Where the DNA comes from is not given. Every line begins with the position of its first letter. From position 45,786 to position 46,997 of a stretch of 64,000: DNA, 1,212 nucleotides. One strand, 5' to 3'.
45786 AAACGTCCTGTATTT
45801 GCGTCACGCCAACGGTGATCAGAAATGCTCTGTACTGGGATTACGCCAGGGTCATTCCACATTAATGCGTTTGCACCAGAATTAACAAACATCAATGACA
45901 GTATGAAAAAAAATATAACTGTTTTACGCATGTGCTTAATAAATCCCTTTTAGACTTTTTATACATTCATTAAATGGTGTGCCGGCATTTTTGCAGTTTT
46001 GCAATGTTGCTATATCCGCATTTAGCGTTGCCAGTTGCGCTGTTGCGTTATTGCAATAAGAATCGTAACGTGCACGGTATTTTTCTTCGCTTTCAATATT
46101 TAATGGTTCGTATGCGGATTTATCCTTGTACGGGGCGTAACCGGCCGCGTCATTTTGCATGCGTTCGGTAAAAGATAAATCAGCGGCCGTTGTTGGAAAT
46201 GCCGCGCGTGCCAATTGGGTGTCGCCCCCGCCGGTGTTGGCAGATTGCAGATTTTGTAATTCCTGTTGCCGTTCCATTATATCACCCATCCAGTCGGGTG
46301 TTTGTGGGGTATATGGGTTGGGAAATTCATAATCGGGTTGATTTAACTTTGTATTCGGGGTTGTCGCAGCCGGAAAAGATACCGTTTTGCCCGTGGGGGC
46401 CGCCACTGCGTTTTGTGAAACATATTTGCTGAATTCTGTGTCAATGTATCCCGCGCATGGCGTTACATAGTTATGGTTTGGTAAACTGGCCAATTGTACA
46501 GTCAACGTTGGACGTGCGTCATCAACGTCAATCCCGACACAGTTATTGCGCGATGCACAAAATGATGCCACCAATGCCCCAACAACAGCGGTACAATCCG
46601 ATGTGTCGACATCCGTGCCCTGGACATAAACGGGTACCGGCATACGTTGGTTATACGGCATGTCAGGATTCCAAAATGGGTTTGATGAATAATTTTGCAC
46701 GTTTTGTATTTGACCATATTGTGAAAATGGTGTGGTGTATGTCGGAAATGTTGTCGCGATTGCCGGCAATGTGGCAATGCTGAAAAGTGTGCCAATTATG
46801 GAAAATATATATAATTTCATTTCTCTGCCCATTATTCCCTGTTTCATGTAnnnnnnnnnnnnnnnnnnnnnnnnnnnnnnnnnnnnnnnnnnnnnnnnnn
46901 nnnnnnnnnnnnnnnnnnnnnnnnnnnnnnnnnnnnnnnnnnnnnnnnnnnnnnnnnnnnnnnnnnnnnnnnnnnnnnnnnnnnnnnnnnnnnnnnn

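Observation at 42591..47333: Minus-strand operon coupling an A24 prepilin-type peptidase to four large Sec-signal proteins, none with a class-III (prepilin) leader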

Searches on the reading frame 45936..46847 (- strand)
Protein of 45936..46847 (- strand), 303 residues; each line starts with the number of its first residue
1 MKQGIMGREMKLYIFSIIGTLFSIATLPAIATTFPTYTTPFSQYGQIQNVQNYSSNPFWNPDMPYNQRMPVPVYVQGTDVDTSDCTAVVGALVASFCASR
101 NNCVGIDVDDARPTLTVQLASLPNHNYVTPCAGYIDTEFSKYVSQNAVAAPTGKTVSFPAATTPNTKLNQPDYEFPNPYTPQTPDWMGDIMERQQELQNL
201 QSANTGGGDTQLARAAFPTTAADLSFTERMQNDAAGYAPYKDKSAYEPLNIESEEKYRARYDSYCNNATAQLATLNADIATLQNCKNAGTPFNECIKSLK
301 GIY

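Call 3: search_protein_families(library=pfam, proteins=[window:45936-46847:-], max_evalue=0.1)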
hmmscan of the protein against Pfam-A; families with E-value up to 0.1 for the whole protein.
window:45936-46847:- (303 aa): 0 families

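Call 4: search_protein_families(library=ncbifam, proteins=[window:45936-46847:-], max_evalue=0.1)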
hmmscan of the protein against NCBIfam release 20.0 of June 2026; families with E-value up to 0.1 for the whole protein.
window:45936-46847:- (303 aa): 0 families

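Call 14: search_solved_structures(query=window:45936-46847:-, max_evalue=1)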
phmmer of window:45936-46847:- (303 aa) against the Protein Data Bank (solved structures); distinct sequences matched with E-value up to 1: 0.

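Call 30: find_homologous_proteins(query=window:45936-46820:-, max_evalue=0.001)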
Query window:45936-46820:- (294 aa): 409 proteins with E <= 0.001 among 1588 candidates; the best 120 are listed.
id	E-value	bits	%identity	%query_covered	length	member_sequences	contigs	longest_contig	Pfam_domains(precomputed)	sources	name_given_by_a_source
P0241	1.1e-193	660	98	100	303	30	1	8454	-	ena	-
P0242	1.6e-138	479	72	100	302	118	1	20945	-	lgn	-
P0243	1.5e-136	473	71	100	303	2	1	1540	-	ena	-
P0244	3.1e-136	472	71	100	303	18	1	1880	-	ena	-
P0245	2.2e-134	465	78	92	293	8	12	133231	-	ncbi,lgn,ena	-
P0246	1.0e-130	453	69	100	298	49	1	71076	-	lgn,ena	-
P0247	6.1e-130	451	72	90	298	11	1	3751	-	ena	-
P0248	9.2e-128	444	67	100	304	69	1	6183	-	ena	-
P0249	9.0e-125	434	65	100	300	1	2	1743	-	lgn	-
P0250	1.8e-124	433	77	85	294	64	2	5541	-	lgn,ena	-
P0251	6.3e-124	431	64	100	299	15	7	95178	-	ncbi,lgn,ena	-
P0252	2.2e-121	423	64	100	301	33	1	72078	-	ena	-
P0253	1.2e-116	407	63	100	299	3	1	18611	-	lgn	-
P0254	7.9e-115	401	70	88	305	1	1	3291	-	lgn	-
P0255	1.9e-114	400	62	89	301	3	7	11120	-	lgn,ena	-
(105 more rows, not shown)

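Call 40: predict_structure(alignment_id=A3)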
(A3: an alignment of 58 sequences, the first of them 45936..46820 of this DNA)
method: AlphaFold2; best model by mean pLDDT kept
length: 294 residues; sequences in the alignment: 58
mean_pLDDT: 66.2   pTM: 0.29
mean pLDDT of the five models: 66.2, 65.3, 63.3, 62.9, 62.6
residues with pLDDT >= 90: 41; 70-90: 88; 50-70: 77; < 50: 88
segments of 3 or more residues with pLDDT < 50: 17-51, 54-60, 62-67, 144-149, 154-156, 158-168, 170-172, 195-209
pLDDT, mean of each block of 10 residues (from residue 1): 56 52 37 39 40 46 48 83 89 86 86 77 87 79 49 48 45 59 69 46 45 64 66 63 85 93 94 95 91 82
secondary structure, 60 per line:
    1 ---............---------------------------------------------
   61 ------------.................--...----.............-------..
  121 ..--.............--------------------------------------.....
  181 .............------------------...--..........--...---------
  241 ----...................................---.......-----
elements in order: H4-15 H73-89 H99-111 H119-122 H125-137 H176-193 H217-226 H245-279 H283-289
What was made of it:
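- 45936..46847 (-): p300: a Sec-exported orphan protein. It has a conserved N-terminal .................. motif, a 4-Cys helical domain and a C-terminal helical hairpin. AF2 gave pLDDT 66 (call 40).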

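Call 45: search_protein_families(library=pfam, alignment_id=A3, max_evalue=1)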
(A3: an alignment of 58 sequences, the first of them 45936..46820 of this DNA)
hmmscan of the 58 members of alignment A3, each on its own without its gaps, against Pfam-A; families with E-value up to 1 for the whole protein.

A. member 1, window:45936-46820:- (294 aa): 0 families

B. families by the number of members that match (of 58 scanned): 20 families
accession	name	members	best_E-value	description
PF03879.20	Cgr1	4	0.015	Cgr1 family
PF12557.13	Co_AT_N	1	0.0037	Cob(I)alamin adenosyltransferase N terminal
PF13801.11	Metal_resist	1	0.011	Heavy-metal resistance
PF25008.1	DUF7784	1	0.022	Domain of unknown function (DUF7784)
PF18382.8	Formin_GBD_N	1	0.025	Formin N-terminal GBD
PF02977.21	CarbpepA_inh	1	0.033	Carboxypeptidase A inhibitor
PF13252.12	Phage_capsid_3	1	0.051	Phage capsid protein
PF24316.1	Tli3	1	0.052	T6SS Tli3 immunity protein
PF05281.16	Secretogranin_V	1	0.067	Neuroendocrine protein 7B2 precursor (Secretogranin V)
PF09382.16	RQC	1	0.091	RQC domain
PF05484.17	LRV_FeS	1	0.095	LRV protein FeS4 cluster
PF04791.21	LMBR1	1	0.13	LMBR1-like membrane protein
PF06910.16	MEA1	1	0.13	Male enhanced antigen 1 (MEA1)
PF20073.4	DUF6469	1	0.15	Domain of unknown function (DUF6469)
PF02465.23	FliD_N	1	0.16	Flagellar hook-associated protein 2 N-terminus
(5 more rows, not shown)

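Call 59: fold_search(model_id=the predicted structure, library=pdb)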
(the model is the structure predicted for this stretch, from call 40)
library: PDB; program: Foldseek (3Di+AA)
matches with E <= 10: 59; with E <= 0.001: 0
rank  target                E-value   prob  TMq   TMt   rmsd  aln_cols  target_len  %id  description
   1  3mzg_A                1.6e+00  0.10  0.12  0.16  11.1        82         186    8  Crystal structure of a human prolactin receptor antagonist in complex with the extracellular domain of the human prola (released 2010-09-29)
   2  3ncb_A                1.9e+00  0.09  0.12  0.16  11.1        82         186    8  A mutant human Prolactin receptor antagonist H180A in complex with the extracellular domain of the human prolactin rec (released 2010-09-29)
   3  3n0p_A                2.0e+00  0.10  0.11  0.16  10.9        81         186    9  A mutant human Prolactin receptor antagonist H30A in complex with the extracellular domain of the human prolactin rece (released 2010-09-29)
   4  4h63_H                2.1e+00  0.04  0.11  0.15  26.0       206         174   10  Structure of the Schizosaccharomyces pombe Mediator head module (released 2012-10-31)
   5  9puo_F                2.4e+00  0.06  0.11  0.24  16.1        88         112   15  Neutralizing monoclonal antibody Fab fragment bound to leptin (released 2025-11-05)
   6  8yw8_A                2.5e+00  0.11  0.12  0.28   7.2        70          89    7  Cryo-EM structure of human mitochondrial pyruvate carrier in complex with the inhibitor UK5099 (released 2025-03-12)
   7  7z3q_E                2.5e+00  0.07  0.10  0.21   9.9        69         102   13  Crystal structure of the human leptin:LepR-CRH2 encounter complex to 3.6 A resolution. (released 2023-03-22)
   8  3n06_A                2.6e+00  0.08  0.11  0.16  11.0        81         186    9  A mutant human Prolactin receptor antagonist H27A in complex with the extracellular domain of the human prolactin rece (released 2010-09-29)
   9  9dtf_A                3.4e+00  0.08  0.13  0.12  10.1        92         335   14  Crystal structure of the complex of M. tuberculosis PheRS with cognate precursor tRNA and fragment DDD01008876 (released 2025-06-04)
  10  9puo_C                3.4e+00  0.04  0.10  0.19  15.3        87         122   15  Neutralizing monoclonal antibody Fab fragment bound to leptin (released 2025-11-05)
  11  8x80_D                3.6e+00  0.05  0.10  0.21  10.3        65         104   14  Structure of leptin-LepR trimer with a small gap (released 2024-08-07)
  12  7z0t_G                3.6e+00  0.03  0.08  0.10  13.1        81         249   10  Structure of the Escherichia coli formate hydrogenlyase complex (aerobic preparation, composite structure) (released 2022-09-28)
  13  9fap_A                4.0e+00  0.08  0.15  0.13   7.3        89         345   18  CryoEM structure of human full-length alpha1beta3gamma2 GABA(A)R in complex with GARLH4, the TMD of Neuroligin2 and Me (released 2025-07-02)
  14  1x4o_MODEL_1_A        4.3e+00  0.08  0.14  0.38  13.3        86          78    7  Solution structure of SURP domain in splicing factor 4 (released 2005-11-14)
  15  6woo_RR               4.5e+00  0.14  0.16  0.33   5.9        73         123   15  CryoEM structure of yeast 80S ribosome with Met-tRNAiMet, eIF5B, and GDP (released 2020-09-23)
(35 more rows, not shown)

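Call 62: search_solved_structures(query=A3, max_evalue=1)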
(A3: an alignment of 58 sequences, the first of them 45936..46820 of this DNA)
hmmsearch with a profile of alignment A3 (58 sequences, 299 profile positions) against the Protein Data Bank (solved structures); distinct sequences matched with E-value up to 1: 0.
